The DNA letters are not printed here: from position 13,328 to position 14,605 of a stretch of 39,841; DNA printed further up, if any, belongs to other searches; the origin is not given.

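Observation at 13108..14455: Orphan two-gene operon: 2-TM protein ending in a minimal nucleotidyltransferase, coupled to an unassignable 125-aa protein (candidate novel defence / TA-like module)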

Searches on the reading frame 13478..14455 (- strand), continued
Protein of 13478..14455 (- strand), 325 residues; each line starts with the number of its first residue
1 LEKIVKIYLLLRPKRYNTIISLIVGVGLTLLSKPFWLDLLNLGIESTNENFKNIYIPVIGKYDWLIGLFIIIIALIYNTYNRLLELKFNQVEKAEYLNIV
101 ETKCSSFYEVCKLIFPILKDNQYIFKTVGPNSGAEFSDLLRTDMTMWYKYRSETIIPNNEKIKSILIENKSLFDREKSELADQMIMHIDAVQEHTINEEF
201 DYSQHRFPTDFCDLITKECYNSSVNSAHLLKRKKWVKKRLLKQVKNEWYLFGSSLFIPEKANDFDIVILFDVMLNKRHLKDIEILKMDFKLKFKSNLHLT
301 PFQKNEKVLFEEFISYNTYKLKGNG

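Call 38: search_protein_families(library=pfam, proteins=[P0122, P0135, P0123, P0132, P0169, P0177, P0182, P0244, P0226, P0242], max_evalue=0.01)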
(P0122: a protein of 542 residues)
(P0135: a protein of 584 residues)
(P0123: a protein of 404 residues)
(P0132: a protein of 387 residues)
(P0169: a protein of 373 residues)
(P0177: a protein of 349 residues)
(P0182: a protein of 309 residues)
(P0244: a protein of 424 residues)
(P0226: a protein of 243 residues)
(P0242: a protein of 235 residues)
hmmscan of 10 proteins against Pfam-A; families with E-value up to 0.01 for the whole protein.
P0122 (542 aa): 5 families
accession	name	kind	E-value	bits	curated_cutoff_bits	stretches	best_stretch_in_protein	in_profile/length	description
PF12697.13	Abhydrolase_6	-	2.1e-05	25.8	26.3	1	24-175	1-135/217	Alpha/beta hydrolase family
PF05057.20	DUF676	-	0.00015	21.8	20.3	1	24-149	8-136/217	Putative serine esterase (DUF676)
PF24096.1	DUF7379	-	0.00022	21.7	33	1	25-145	2-119/191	Domain of unknown function (DUF7379)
PF02450.21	LCAT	-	0.0034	17.1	21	1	84-142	108-166/392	Lecithin:cholesterol acyltransferase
PF07819.20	PGAP1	-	0.0053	17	24.3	0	94-128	88-120/233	PGAP1-like alpha/beta domain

P0135 (584 aa): 2 families
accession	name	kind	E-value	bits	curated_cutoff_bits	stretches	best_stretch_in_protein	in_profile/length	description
PF00149.33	Metallophos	-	1.3e-13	52.2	21.5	1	6-263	1-190/191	Calcineurin-like phosphoesterase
PF12850.12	Metallophos_2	-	2.5e-05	24.8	27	0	218-284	73-135/154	Calcineurin-like phosphoesterase superfamily domain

P0123 (404 aa): 1 family
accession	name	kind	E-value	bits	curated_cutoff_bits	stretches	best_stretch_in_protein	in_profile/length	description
PF21941.2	SMEK_N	-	2.6e-33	115.3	27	1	10-150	2-139/140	SMEK domain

P0132 (387 aa): 2 families
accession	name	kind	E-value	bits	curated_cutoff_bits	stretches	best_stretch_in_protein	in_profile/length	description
PF21941.2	SMEK_N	-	5.2e-31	107.8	27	1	9-130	19-138/140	SMEK domain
PF01909.29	NTP_transf_2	-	3.2e-05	24.7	21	1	296-344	7-58/93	Nucleotidyltransferase domain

P0169 (373 aa): 0 families

P0177 (349 aa): 2 families
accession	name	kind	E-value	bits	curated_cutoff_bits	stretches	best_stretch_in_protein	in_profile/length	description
PF08357.16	SEFIR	-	3.2e-18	66.9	23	1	62-196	2-148/150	SEFIR domain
PF13676.11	TIR_2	-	1.4e-12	48.6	28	1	63-133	1-68/122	TIR domain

P0182 (309 aa): 2 families
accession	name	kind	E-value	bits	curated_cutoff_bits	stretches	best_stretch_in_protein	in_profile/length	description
PF08357.16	SEFIR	-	8e-10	39.6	23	1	30-153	3-138/150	SEFIR domain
PF13676.11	TIR_2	-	7.8e-07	30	28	1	31-97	2-65/122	TIR domain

P0244 (424 aa): 2 families
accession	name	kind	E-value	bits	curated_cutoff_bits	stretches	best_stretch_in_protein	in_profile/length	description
PF08357.16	SEFIR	-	9.6e-11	42.6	23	1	141-248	3-125/150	SEFIR domain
PF13676.11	TIR_2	-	2.2e-07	31.8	28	1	141-276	1-117/122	TIR domain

P0226 (243 aa): 0 families

P0242 (235 aa): 0 families

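Call 41: search_protein_families(library=padloc, proteins=[P0177, P0182, P0244, P0166, P0170, P0123, P0120, P0169, P0226, P0121], max_evalue=0.001)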
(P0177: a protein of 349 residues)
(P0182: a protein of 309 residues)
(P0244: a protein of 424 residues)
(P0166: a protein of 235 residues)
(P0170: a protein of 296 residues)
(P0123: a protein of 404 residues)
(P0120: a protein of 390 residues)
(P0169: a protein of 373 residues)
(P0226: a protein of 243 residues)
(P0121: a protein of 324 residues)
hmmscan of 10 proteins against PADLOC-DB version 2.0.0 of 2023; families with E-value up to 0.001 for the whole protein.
P0177 (349 aa): 1 family
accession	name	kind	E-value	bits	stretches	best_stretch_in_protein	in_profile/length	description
PDLC03957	bSEFIR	-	4.2e-41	140.1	1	55-216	31-198/412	-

P0182 (309 aa): 1 family
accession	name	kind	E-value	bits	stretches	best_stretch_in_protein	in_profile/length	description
PDLC03957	bSEFIR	-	1.4e-36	125.2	1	27-277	38-266/412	-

P0244 (424 aa): 1 family
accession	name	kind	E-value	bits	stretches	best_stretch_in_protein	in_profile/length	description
PDLC03957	bSEFIR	-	7.8e-33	112.9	1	133-387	37-279/412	-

P0166 (235 aa): 1 family
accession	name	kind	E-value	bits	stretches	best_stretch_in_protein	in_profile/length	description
PDLC03957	bSEFIR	-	1.3e-12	46.3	1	1-106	87-193/412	-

P0170 (296 aa): 1 family
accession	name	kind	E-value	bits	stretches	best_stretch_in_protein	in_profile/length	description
PDLC03957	bSEFIR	-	5.2e-29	100.3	1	1-254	35-275/412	-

P0123 (404 aa): 1 family
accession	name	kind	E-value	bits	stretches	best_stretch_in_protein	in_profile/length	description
PDLC02399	Aga_REase-PNTD1-PNTD2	-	3.1e-42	143.1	1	1-175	1-173/463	Class I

P0120 (390 aa): 6 families
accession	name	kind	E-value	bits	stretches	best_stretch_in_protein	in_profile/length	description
PDLC05062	PDC-S66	-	7.8e-08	30.1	1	3-109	144-250/282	-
PDLC00434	ThsB1|ThsB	-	7.9e-06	23.2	1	19-83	151-216/396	TIR-like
PDLC04369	PDC-M05A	-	1.1e-05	23.1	1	308-368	107-161/201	-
PDLC02421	Aga_TIR-PNTD1-PNTD2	-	3.6e-05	21.1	1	28-149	25-139/430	Class I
PDLC02403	Aga_TIR-PNTD1-PNTD2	-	0.00013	19.2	1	34-106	31-101/443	Class I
PDLC00424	ThsB1|ThsB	-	0.0002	19.2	1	9-107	103-200/234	TIR-like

P0169 (373 aa): 0 families

P0226 (243 aa): 0 families

P0121 (324 aa): 1 family
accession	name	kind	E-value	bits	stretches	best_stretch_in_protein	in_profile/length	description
PDLC04369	PDC-M05A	-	0.00011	19.9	1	240-307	103-164/201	-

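Call 48: search_protein_families(library=padloc, proteins=[P0151, P0159, P0127, P0128, P0191, P0110, P0132, P0135], max_evalue=0.01)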
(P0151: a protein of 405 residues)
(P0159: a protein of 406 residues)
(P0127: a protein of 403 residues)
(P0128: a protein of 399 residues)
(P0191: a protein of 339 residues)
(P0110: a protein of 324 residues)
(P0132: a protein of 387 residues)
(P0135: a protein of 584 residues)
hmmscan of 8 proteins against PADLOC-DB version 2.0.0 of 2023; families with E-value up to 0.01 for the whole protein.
P0151 (405 aa): 4 families
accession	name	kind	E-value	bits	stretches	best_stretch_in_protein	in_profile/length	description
PDLC03957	bSEFIR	-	2.3e-54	183.8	1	6-283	37-348/412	-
PDLC04369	PDC-M05A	-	3.6e-06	24.8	1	333-390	109-164/201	-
PDLC00419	ThsB1|ThsB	-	0.0037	15.1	1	6-74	24-93/165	TIR-like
PDLC04905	PDC-S09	-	0.008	14.5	0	317-380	11-76/101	-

P0159 (406 aa): 1 family
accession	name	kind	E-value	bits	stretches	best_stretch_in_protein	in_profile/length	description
PDLC03957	bSEFIR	-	6.2e-52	175.8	1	6-163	39-196/412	-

P0127 (403 aa): 2 families
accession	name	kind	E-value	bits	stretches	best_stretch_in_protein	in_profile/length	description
PDLC02399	Aga_REase-PNTD1-PNTD2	-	5.5e-49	165.3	1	1-175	1-173/463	Class I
PDLC02415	Aga_REase-PNTD1-PNTD2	-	3e-12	44.1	1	30-166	5-131/423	Class I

P0128 (399 aa): 4 families
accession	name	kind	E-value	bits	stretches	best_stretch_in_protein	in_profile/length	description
PDLC00332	PtuB1|PtuB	-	0.00089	17.1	1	40-120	11-91/212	Unknown function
PDLC00643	ZorE2|ZorE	-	0.0036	14.6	1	75-121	214-261/282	HNH endonuclease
PDLC00642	ZorE2|ZorE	-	0.0055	14.2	1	74-131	211-268/283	HNH endonuclease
PDLC00823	Cyclase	-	0.0056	14.4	0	275-360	6-91/285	oligonucleotide-cyclase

P0191 (339 aa): 2 families
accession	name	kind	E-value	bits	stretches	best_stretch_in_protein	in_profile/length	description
PDLC04902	PDC-S09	-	0.0014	16.9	1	256-307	25-76/97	-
PDLC04907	PDC-S09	-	0.0015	16.6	1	230-315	7-94/114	-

P0110 (324 aa): 0 families

P0132 (387 aa): 2 families
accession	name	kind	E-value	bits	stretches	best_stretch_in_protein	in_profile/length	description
PDLC02399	Aga_REase-PNTD1-PNTD2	-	3.3e-30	103.4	1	9-156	27-174/463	Class I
PDLC00823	Cyclase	-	0.00066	17.4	1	285-350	25-91/285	oligonucleotide-cyclase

P0135 (584 aa): 2 families
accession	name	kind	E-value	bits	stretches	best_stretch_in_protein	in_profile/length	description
PDLC05051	PDC-S60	-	3.1e-18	63.3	1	6-274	1-252/1027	-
PDLC00736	Effector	-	1.2e-15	55.5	2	7-112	4-102/561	Endonuclease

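Call 49: find_encoding_contigs(protein=P0151, flank=5000, max_places=4)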
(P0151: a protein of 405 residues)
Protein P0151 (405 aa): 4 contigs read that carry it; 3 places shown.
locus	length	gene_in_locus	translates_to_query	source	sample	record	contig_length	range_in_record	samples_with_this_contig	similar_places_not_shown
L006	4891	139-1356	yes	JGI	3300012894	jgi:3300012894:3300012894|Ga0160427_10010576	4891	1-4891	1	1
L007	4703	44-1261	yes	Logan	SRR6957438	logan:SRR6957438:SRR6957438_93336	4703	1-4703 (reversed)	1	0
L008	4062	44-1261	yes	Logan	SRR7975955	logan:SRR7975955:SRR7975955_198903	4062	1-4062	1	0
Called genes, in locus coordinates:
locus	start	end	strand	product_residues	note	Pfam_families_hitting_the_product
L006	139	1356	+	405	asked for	PF08357:SEFIR, PF13676:TIR_2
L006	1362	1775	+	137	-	-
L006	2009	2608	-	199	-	-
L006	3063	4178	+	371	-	PF02463:SMC_N, PF13175:AAA_15 (weak), PF13476:AAA_23, PF13304:AAA_21, PF13175:AAA_15 (weak)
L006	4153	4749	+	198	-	-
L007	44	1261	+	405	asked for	PF08357:SEFIR, PF13676:TIR_2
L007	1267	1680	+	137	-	-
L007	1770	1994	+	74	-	-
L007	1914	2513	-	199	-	-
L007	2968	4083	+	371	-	PF02463:SMC_N, PF13175:AAA_15 (weak), PF13476:AAA_23, PF13304:AAA_21, PF13175:AAA_15 (weak)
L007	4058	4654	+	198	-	-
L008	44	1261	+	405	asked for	PF08357:SEFIR, PF13676:TIR_2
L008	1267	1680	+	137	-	-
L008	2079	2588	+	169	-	-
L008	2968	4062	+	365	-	?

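Call 50: find_encoding_contigs(protein=P0191, flank=5000, max_places=4)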
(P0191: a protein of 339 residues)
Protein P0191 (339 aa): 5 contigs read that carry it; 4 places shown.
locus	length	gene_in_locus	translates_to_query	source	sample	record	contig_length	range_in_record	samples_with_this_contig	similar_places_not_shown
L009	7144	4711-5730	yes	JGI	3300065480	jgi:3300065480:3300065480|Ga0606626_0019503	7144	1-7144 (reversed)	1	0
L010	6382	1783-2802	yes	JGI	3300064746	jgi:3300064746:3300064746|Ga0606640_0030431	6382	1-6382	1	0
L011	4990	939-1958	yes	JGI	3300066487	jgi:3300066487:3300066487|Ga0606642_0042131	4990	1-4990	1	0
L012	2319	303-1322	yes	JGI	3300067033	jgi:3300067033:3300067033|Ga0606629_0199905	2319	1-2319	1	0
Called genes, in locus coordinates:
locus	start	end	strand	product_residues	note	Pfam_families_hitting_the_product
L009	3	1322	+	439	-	?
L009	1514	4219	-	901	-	PF12704:MacB_PCD, PF02687:FtsX, PF12704:MacB_PCD, PF02687:FtsX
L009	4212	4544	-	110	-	PF03551:PadR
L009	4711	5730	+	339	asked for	PF19955:EAD1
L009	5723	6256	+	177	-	-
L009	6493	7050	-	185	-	PF00561:Abhydrolase_1 (faint), PF06821:Ser_hydrolase, PF12697:Abhydrolase_6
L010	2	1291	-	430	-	?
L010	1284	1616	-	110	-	PF03551:PadR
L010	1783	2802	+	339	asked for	PF19955:EAD1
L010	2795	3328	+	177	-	-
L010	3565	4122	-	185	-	PF00561:Abhydrolase_1 (faint), PF06821:Ser_hydrolase, PF12697:Abhydrolase_6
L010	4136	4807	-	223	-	PF01872:RibD_C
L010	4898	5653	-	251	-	PF00291:PALP, PF24857:THR4_C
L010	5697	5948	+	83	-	-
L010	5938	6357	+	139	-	PF01850:PIN (weak)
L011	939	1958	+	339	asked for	PF19955:EAD1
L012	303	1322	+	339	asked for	PF19955:EAD1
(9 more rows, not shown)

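Call 79: search_dna_similar(query=window:13478-14455:-, collection=plasmids, mode=protein, max_evalue=0.001, max_rows=20)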
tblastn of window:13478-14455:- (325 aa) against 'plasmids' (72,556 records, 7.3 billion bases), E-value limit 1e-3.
Records with a match: 1; places in all: 1; records where one place covers at least 80% of the query: 0.
Best place of each record, by identity: <60% 1.
By first word of the organism name: Acinetobacter 1.
By predicted mobility (MOB-suite, as given by PLSDB): mobilizable 1.
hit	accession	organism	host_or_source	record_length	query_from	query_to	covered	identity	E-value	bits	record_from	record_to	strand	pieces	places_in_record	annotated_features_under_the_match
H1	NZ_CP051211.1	Acinetobacter sp. NEB149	cell culture,R.J.Roberts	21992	79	215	42%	29.0%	3e-4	50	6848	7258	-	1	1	HNH endonuclease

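Call 80: search_dna_similar(query=window:13478-14455:-, collection=phages, mode=protein, max_evalue=0.001, max_rows=20)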
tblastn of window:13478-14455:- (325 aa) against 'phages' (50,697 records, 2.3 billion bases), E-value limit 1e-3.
No match.

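Call 81: get_annotated_region(hit=H1, flank=4000)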
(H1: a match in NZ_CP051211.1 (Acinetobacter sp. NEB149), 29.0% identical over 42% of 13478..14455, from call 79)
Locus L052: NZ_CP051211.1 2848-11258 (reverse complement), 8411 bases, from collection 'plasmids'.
description: Acinetobacter sp. NEB149 plasmid pMsp22, complete sequence
organism: Acinetobacter sp. NEB149 (NCBI taxid 2725684)
taxonomy: Bacteria; Pseudomonadota; Gammaproteobacteria; Moraxellales; Moraxellaceae; Acinetobacter; Acinetobacter sp. NEB149
host: -; source: cell culture,R.J.Roberts; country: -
typing (MOB-suite, as given by PLSDB): mobilizable; replicon rep_cluster_2314; relaxase MOBQ
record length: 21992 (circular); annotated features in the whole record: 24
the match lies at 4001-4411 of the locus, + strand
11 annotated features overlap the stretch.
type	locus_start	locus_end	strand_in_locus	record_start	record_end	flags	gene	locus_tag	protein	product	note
CDS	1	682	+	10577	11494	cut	repM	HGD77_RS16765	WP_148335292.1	replication initiation protein RepM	GO:0006270 - DNA replication initiation [Evidence IEA]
CDS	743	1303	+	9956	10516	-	-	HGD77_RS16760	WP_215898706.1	plasmid replication DNA-binding protein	-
CDS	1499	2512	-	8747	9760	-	-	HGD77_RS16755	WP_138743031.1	hypothetical protein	-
CDS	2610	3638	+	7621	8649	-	-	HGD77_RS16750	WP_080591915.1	transposase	-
CDS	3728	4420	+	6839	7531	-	-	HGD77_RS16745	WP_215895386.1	HNH endonuclease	-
CDS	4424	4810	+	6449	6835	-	-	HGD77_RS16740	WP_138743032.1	hypothetical protein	-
CDS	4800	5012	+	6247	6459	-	-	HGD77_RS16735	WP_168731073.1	hypothetical protein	-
CDS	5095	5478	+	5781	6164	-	-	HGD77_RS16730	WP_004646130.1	transposase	GO:0006313 - DNA transposition [Evidence IEA]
CDS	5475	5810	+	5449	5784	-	tnpB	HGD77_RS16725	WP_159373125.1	IS66 family insertion sequence element accessory protein TnpB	-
CDS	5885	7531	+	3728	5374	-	-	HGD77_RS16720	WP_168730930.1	IS66 family transposase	-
CDS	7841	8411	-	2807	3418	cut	-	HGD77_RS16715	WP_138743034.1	recombinase family protein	GO:0006310 - DNA recombination [Evidence IEA]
